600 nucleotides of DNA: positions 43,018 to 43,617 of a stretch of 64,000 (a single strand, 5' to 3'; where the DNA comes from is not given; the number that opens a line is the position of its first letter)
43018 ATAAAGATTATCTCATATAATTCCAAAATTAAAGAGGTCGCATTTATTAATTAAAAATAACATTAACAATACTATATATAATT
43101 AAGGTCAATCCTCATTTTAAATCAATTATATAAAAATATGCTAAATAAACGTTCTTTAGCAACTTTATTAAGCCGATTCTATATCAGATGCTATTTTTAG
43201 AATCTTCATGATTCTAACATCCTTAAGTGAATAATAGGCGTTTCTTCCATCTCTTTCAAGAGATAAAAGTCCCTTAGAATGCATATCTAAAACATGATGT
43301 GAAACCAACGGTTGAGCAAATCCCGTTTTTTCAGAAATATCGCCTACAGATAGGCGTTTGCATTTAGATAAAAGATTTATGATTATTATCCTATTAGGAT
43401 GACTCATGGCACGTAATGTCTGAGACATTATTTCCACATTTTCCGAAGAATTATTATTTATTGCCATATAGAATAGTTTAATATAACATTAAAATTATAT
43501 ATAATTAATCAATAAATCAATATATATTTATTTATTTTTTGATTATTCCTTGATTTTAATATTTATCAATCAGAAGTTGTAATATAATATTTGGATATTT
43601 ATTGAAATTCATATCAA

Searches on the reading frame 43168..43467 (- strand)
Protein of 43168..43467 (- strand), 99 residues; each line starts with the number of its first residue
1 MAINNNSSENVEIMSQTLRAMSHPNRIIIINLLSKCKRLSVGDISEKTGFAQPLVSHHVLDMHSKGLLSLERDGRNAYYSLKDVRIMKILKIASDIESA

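Call 66: search_protein_families(library=pfam, proteins=[window:43168-43467:-], max_evalue=0.00001)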
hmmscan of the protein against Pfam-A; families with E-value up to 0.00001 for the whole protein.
window:43168-43467:- (99 aa): 1 family
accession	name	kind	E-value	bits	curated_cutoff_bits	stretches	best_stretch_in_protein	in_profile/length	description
PF01022.26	HTH_5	-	1.3e-08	35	22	1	23-68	1-45/47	Bacterial regulatory protein, arsR family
